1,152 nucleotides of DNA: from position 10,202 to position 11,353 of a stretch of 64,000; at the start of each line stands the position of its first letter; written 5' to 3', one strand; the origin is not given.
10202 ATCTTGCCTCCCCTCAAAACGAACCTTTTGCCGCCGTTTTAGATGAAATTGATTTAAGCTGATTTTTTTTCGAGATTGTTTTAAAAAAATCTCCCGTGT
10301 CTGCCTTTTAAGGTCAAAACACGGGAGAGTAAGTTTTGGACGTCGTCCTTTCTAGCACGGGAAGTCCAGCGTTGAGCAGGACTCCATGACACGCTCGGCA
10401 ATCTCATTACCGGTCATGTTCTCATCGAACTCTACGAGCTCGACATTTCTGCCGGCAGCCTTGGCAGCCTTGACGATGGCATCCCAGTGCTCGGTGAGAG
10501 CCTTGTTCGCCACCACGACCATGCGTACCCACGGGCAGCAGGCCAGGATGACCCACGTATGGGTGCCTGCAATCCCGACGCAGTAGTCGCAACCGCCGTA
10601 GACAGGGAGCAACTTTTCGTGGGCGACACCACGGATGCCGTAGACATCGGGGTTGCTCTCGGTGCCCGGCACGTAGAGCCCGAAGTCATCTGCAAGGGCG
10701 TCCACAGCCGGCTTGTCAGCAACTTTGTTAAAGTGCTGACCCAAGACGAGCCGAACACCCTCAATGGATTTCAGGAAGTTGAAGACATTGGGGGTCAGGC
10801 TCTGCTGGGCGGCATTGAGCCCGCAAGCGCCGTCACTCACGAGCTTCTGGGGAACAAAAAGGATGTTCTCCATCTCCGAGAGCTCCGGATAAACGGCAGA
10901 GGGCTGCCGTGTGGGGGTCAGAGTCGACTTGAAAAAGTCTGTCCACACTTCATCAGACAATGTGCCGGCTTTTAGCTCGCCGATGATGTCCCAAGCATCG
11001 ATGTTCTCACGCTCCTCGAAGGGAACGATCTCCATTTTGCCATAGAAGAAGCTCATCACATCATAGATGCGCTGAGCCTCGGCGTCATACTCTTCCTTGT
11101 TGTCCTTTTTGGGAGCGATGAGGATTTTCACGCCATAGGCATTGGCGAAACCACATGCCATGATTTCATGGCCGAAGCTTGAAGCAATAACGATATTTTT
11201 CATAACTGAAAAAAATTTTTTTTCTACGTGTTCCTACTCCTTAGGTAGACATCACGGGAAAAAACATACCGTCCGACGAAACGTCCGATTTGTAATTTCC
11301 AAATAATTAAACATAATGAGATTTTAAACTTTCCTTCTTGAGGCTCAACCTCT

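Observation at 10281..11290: High-GC (about 55-60%) gene embedded in about 38% GC background: likely horizontal acquisition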

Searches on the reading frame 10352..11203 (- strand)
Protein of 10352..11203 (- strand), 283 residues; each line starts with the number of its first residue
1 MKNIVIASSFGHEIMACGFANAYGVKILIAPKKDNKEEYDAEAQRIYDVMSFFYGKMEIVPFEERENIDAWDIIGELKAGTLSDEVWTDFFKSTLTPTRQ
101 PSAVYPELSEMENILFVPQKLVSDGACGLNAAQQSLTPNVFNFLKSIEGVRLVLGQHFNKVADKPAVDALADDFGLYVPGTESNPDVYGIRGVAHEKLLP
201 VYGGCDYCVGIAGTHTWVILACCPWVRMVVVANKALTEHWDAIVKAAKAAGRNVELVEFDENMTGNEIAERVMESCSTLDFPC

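Call 5: search_protein_families(library=pfam, proteins=[window:10352-11203:-], max_evalue=1)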
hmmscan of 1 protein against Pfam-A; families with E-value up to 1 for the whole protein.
window:10352-11203:- (283 aa): 0 families

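Call 6: search_protein_families(library=ncbifam, proteins=[window:10352-11203:-], max_evalue=1)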
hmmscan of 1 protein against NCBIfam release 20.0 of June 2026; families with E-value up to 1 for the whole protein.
window:10352-11203:- (283 aa): 0 families
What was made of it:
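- On MurG/PseG (GT28): Zero Pfam families at E <= 1 and zero NCBIfam families (calls 5, 6).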

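Call 7: find_homologous_proteins(query=window:10352-11203:-)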
Query window:10352-11203:- (283 aa): 262 proteins with E <= 0.001 among 2039 candidates; the best 120 are listed.
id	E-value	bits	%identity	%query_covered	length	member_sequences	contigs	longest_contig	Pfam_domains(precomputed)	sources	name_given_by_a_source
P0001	3.6e-191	652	100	100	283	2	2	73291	-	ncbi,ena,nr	ncbi:MAG: hypothetical protein IJ870_02740 [Alphaproteobacteria bacterium]|nr:hypothetical protein [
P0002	3.0e-157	540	84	99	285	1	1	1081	-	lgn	-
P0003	2.4e-149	514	79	100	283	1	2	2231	-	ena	-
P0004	1.4e-146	505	78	99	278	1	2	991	-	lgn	-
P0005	9.9e-139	480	76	98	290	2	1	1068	-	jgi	-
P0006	2.4e-136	472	77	98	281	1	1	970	-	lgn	-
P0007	1.0e-134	466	75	99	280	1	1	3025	-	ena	-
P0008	1.7e-134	466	74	98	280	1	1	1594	-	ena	-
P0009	3.7e-134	465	74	99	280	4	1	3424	-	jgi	-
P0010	5.8e-132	457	74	99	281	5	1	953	-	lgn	-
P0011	4.3e-88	313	55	96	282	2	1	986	-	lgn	-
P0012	4.7e-85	303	52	99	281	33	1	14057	-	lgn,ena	-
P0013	2.7e-84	301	50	98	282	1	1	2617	-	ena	-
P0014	2.3e-83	298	51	98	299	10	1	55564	-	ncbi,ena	-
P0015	3.4e-83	297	52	98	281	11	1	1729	-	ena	-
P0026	1.1e-80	289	50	96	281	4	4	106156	-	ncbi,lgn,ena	-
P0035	1.4e-79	286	49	98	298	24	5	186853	-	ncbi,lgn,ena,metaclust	metaclust:\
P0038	2.4e-79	285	49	99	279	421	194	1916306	-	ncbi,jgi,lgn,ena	-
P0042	1.4e-78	282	47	98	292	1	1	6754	-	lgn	-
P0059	3.7e-77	278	48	96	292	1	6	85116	-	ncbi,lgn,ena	-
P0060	5.2e-77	277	47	99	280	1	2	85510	-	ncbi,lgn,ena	-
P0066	8.2e-77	276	48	95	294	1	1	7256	-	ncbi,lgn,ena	-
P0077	2.0e-76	275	47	96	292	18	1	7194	-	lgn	-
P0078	2.2e-76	275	48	96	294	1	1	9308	-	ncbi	-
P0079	2.6e-76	275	47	95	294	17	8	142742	-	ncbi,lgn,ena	-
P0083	5.1e-76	274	47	96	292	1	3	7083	-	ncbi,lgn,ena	-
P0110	1.2e-74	269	46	98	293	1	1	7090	-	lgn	-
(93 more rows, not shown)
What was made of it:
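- The nearest homolog is 84% identical and sits on a 1-kb contig (call 7).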

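Call 8: search_protein_families(library=phrogs, proteins=[window:10352-11203:-], max_evalue=1)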
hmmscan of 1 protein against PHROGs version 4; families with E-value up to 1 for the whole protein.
window:10352-11203:- (283 aa): 3 families
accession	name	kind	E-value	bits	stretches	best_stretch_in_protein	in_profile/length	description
phrog_9117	-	unknown function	0.16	13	0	235-267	11-43/60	-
phrog_16453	-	unknown function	0.21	12.7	1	3-56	31-77/85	-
phrog_15734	-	unknown function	0.25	12.9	0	228-269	44-85/94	-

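Call 9: search_protein_families(library=padloc, proteins=[window:10352-11203:-], max_evalue=1)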
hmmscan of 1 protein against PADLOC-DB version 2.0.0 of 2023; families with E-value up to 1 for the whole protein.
window:10352-11203:- (283 aa): 0 families

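Call 10: search_solved_structures(query=window:10352-11203:-, max_evalue=10)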
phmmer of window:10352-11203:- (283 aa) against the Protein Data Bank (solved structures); distinct sequences matched with E-value up to 10: 2.
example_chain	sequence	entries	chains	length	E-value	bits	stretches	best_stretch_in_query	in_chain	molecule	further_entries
9e6m_A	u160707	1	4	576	1.3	11.5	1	30-78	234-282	Malic enzyme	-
5ou5_A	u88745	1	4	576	1.3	11.5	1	30-78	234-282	Malic enzyme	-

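Call 11: find_encoding_contigs(protein=P0077, flank=10000, max_places=4)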
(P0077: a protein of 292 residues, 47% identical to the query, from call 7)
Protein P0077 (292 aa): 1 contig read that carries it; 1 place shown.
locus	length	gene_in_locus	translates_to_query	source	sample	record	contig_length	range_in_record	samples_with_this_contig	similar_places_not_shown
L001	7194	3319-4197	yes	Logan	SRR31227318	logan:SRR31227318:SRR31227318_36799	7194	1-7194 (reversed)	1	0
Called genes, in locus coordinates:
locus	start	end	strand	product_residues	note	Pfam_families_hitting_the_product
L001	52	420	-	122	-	PF16320:Ribosomal_L12_N, PF00542:Ribosomal_L12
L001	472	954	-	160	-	PF00466:Ribosomal_L10, PF27436:RL10_C (weak)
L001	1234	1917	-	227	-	PF00687:Ribosomal_L1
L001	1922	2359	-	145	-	PF03946:Ribosomal_L11_N, PF00298:Ribosomal_L11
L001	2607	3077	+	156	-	-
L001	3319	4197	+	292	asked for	-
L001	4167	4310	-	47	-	-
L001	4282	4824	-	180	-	PF03352:Adenine_glyco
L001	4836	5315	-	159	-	PF02664:LuxS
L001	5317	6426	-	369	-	PF01546:Peptidase_M20, PF07687:M20_dimer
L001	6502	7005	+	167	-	PF06347:SH3_4, PF08239:SH3_3 (faint)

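Call 12: find_encoding_contigs(protein=P0038, flank=8000, max_places=5)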
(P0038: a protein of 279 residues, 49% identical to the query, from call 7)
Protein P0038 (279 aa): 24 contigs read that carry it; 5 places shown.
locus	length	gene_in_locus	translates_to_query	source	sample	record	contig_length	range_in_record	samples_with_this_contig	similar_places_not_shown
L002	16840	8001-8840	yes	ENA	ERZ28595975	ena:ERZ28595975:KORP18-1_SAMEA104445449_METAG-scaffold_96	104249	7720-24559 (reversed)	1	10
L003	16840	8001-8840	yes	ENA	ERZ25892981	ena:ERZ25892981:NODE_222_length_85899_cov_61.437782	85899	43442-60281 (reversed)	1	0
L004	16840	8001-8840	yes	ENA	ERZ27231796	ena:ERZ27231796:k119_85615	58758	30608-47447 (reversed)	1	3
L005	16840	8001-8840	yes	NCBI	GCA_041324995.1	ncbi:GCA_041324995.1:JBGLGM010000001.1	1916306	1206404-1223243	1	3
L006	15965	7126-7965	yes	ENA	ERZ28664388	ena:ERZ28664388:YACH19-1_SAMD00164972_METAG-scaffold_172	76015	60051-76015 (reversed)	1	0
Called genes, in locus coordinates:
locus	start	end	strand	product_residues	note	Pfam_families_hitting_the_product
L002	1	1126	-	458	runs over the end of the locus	-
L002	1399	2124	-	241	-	PF00578:AhpC-TSA, PF08534:Redoxin, PF10417:1-cysPrx_C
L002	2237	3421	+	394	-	PF00999:Na_H_Exchanger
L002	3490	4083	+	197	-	PF00300:His_Phos_1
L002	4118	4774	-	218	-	PF01613:Flavin_Reduct, PF00301:Rubredoxin, PF21349:RUBY_RBDX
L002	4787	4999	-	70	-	PF04102:SlyX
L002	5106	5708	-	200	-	PF00625:Guanylate_kin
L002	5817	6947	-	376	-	PF13609:Porin_4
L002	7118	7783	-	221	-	-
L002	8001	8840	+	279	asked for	-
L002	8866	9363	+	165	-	-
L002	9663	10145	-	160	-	PF00702:Hydrolase, PF13419:HAD_2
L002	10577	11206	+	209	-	PF00702:Hydrolase, PF12710:HAD, PF13419:HAD_2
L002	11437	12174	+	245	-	-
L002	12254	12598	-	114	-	-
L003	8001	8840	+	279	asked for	-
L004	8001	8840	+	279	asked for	-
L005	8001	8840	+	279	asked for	-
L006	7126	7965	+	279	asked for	-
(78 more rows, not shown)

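Call 13: list_cluster_members(proteins=[P0038, P0035, P0014, P0026, P0079, P0066, P0083, P0059, P0078, P0060])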
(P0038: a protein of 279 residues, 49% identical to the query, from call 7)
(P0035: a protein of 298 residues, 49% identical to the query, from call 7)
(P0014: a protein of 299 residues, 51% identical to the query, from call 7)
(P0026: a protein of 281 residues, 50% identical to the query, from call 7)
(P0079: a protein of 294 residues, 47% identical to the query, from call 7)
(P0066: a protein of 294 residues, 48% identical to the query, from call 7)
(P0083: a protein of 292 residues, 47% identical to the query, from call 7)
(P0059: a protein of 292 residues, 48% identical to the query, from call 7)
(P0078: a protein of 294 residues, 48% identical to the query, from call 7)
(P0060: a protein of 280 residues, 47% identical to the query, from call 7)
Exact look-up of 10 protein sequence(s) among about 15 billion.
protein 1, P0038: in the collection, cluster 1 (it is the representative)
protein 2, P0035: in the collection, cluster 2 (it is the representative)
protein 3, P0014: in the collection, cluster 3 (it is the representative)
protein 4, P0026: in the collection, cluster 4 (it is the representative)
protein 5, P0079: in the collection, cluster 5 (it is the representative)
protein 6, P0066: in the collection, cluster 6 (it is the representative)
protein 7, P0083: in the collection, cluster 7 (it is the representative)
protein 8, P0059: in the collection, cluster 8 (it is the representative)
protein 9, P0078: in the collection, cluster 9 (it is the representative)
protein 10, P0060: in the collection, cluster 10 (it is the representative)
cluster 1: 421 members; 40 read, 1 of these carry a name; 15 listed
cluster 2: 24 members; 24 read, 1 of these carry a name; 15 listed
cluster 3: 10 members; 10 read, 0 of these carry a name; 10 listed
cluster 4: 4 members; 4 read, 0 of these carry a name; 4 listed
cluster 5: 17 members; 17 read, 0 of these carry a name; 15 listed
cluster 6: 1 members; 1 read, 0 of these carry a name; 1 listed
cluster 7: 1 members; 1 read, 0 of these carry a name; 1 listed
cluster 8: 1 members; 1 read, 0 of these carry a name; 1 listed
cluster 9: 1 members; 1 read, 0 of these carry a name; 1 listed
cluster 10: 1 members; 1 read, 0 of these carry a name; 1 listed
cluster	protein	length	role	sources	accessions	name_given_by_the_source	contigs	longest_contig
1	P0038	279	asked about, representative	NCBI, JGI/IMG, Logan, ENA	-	-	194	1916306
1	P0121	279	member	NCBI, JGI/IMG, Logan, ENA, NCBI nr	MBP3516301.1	MAG: hypothetical protein J6K65_08815 [Alphaproteobacteria bacterium] | hypothetical protein [Alphaproteobacteria bacterium]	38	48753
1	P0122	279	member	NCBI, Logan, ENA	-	-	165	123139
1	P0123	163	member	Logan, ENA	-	-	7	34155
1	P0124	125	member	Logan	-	-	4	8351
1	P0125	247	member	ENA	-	-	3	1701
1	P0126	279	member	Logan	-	-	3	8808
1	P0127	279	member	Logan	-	-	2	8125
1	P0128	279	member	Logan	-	-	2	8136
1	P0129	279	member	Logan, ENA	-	-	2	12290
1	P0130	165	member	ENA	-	-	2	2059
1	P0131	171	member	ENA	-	-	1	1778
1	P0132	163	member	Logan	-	-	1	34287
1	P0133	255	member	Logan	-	-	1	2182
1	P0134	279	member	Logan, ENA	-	-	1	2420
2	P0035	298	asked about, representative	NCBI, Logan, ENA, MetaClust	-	\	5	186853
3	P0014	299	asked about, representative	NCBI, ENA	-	-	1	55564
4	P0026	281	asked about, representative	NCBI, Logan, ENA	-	-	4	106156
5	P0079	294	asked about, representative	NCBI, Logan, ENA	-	-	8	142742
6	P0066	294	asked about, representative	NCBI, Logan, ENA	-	-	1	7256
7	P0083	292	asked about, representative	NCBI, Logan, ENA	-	-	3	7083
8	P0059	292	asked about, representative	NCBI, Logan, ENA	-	-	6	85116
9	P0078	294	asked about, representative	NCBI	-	-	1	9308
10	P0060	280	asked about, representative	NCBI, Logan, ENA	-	-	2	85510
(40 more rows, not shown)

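Call 20: find_related_loci(query=A1, collection=genome_contigs, flank=10000)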
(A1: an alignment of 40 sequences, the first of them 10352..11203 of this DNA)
Query A1 (283 aa) in genome_contigs; peptide patterns used: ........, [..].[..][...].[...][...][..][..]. (x = any residue, [..] = any of these).
134 stretches matched a pattern; 67 encode a relative of the query (tblastn E <= 1e-3); 67 distinct loci.
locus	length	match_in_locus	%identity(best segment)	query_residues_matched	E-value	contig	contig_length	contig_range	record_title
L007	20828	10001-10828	51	4-279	9e-89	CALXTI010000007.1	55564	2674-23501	MAG: uncultured Alphaproteobacteria bacterium isolate BRZ_LA__bin12 genome assembly, contig: BRZ_LA__NODE_303_length_555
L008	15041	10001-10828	51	2-276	3e-87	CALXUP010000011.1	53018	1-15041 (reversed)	MAG: uncultured Alphaproteobacteria bacterium isolate BRZ_ER__bin57 genome assembly, contig: BRZ_ER__NODE_913_length_530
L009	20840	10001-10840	51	1-279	2e-87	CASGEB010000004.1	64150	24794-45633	uncultured proteobacterium isolate T5_L3_314314_idba_bin.18 genome assembly, contig: T5_L3_314314_idba_bin.18.fa_scaffol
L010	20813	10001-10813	50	2-272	2e-86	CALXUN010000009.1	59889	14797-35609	MAG: uncultured Alphaproteobacteria bacterium isolate BRZ_FB__bin86 genome assembly, contig: BRZ_FB__NODE_686_length_598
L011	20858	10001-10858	49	2-281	2e-86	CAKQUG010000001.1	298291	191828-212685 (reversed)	MAG: uncultured Alphaproteobacteria bacterium isolate REFINED_METABAT215_TOP10_CONTIGS_1500_ASSEMBLY_K77_MERGED__Hadza_M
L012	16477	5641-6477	49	2-279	1e-85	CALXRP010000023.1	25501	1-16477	MAG: uncultured Alphaproteobacteria bacterium isolate BRZ_BN__bin26 genome assembly, contig: BRZ_BN__NODE_1858_length_25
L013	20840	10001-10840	49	2-275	1e-85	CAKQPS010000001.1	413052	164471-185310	MAG: uncultured Alphaproteobacteria bacterium isolate REFINED_METABAT215_TOP10_CONTIGS_1500_ASSEMBLY_K77_MERGED__Hadza_M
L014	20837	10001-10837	50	2-279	8e-86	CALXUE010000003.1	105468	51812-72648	MAG: uncultured Alphaproteobacteria bacterium isolate BRZ_MQ__bin8 genome assembly, contig: BRZ_MQ__NODE_260_length_1054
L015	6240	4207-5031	52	2-276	3e-85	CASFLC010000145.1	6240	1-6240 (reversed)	uncultured proteobacterium isolate SI.A99.metabat-bins.196 genome assembly, contig: SI.A99.metabat-bins.196.fa_k141_4830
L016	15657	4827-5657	49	3-279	6e-85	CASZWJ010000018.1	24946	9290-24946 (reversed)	MAG: uncultured Alphaproteobacteria bacterium isolate extra-SRR5580761.40_1677796859 genome assembly, contig: NODE_1800_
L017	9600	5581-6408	48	2-272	1e-84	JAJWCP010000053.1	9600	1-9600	MAG: Proteobacteria bacterium isolate B13_bin.31.fa NODE_1203_length_9600_cov_6.385018, whole genome shotgun sequence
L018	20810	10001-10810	49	2-272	2e-84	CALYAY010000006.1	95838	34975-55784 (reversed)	MAG: uncultured Alphaproteobacteria bacterium isolate BRZ_RM__bin80 genome assembly, contig: BRZ_RM__NODE_182_length_958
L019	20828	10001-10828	49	4-279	5e-84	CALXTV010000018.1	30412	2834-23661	MAG: uncultured Alphaproteobacteria bacterium isolate BRZ_LG__bin14 genome assembly, contig: BRZ_LG__NODE_1630_length_30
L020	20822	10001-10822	47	4-272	2e-83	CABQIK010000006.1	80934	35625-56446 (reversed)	MAG TPA_asm: uncultured Alphaproteobacteria bacterium isolate MGYG-HGUT-00610 genome assembly, contig: GUT_GENOME018669_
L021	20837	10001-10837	47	1-279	2e-83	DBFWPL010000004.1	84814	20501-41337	MAG TPA_asm: Alphaproteobacteria bacterium isolate MAG7984 contig4, whole genome shotgun sequence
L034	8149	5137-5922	48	1-262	6e-77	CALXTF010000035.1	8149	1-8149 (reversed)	MAG: uncultured Alphaproteobacteria bacterium isolate BRZ_RE__bin26 genome assembly, contig: BRZ_RE__NODE_10665_length_8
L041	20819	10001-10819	43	7-279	1e-71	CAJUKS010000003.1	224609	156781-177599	MAG TPA_asm: uncultured Alphaproteobacteria bacterium isolate MGBC160833 genome assembly, contig: MGBC160833.3, whole ge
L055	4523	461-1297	40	4-279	3e-57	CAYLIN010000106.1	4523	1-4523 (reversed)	MAG TPA_asm: uncultured Azospirillaceae bacterium isolate SRP199465_co2_209 genome assembly, contig: NODE_56551_length_4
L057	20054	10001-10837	39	1-279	6e-54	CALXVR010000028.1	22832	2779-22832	MAG: uncultured Alphaproteobacteria bacterium isolate BRZ_SB__bin123 genome assembly, contig: BRZ_SB__NODE_3301_length_2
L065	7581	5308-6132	36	5-272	1e-49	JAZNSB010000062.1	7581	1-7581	MAG: Alphaproteobacteria bacterium isolate T1900044811_TS20190277.MAGScoT_cleanbin_000015 SGB_2787_k141_1308970, whole g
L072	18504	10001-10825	42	1-275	4e-69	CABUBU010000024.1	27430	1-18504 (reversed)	MAG TPA_asm: uncultured Azospirillum sp. isolate MGYG-HGUT-03859 genome assembly, contig: GUT_GENOME246211_24, whole gen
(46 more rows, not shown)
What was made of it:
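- Homologs lie in chromosomal contexts of 66 related genomes (call 20).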

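Call 25: find_encoding_contigs(protein=P0001, flank=10000, max_places=3)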
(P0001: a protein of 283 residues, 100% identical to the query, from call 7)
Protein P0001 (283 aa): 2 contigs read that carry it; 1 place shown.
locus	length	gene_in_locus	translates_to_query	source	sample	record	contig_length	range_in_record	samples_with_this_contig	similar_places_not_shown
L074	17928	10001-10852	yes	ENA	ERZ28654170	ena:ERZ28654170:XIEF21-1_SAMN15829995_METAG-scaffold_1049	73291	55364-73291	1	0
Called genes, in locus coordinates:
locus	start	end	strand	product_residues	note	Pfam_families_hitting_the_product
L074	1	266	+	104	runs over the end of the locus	PF00829:Ribosomal_L21p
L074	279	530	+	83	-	PF01016:Ribosomal_L27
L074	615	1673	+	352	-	PF01018:GTP1_OBG, PF01926:MMR_HSR1, PF02421:FeoB_N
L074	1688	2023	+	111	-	PF02410:RsfS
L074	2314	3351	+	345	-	PF13306:LRR_5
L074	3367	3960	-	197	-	-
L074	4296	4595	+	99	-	PF09864:MliC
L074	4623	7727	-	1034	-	PF00873:ACR_tran, PF03176:MMPL, PF02355:SecD_SecF_C (weak)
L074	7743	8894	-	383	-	PF25917:BSH_RND, PF25973:BSH_CzcB (weak), PF25885:HH_EMRA (weak), PF25876:HH_MFP_RND, PF25944:Beta-barrel_RND (weak), PF25967:RND-MFP_C, PF25989:YknX_C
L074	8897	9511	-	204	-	PF00440:TetR_N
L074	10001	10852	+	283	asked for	-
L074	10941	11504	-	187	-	PF07081:DUF1349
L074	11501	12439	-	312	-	PF00226:DnaJ, PF01556:DnaJ_C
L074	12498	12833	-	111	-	-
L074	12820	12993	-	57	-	-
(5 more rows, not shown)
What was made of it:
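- On MurG/PseG (GT28): Neighbours are TetR-RND, DUF1349 and DnaJ in the window (call 25).
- Checked: The gene is divergent from the TetR-MFP-RND operon (call 25).
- The identical protein is on two contig records (calls 7, 25).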

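Call 26: find_encoding_contigs(protein=P0009, flank=5000, max_places=3)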
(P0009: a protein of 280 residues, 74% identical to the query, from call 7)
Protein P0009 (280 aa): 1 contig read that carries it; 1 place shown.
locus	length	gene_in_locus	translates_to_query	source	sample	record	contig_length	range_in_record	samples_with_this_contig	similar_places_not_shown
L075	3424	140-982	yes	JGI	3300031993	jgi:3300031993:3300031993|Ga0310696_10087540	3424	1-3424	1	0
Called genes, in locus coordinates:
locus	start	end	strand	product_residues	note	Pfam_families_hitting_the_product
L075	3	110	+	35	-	?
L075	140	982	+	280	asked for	-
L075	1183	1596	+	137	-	-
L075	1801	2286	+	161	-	-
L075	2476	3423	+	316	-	?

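Call 27: find_encoding_contigs(protein=P0007, flank=5000, max_places=3)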
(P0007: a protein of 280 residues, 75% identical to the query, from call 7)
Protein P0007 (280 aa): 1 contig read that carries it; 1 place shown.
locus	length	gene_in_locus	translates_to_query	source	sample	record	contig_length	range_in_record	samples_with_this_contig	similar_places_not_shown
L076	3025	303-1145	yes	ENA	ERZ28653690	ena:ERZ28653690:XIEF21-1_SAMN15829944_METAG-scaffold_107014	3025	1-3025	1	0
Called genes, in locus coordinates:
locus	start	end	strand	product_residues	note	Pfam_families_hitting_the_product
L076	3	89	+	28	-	?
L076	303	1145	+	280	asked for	-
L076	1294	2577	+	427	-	PF06258:Mito_fiss_Elm1 (weak)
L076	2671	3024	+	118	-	?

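Call 28: find_encoding_contigs(protein=P0003, flank=5000, max_places=3)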
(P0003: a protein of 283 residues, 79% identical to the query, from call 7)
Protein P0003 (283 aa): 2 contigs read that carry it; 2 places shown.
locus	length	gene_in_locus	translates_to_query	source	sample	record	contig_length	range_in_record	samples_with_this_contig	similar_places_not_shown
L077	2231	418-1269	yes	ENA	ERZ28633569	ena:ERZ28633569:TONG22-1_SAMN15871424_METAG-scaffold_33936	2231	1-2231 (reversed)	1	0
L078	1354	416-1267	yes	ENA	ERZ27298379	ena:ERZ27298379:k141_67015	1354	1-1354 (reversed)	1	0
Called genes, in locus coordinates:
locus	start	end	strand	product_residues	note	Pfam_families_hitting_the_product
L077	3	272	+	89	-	?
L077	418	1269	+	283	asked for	-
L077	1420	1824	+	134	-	-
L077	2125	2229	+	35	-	?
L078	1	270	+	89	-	?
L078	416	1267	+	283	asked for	-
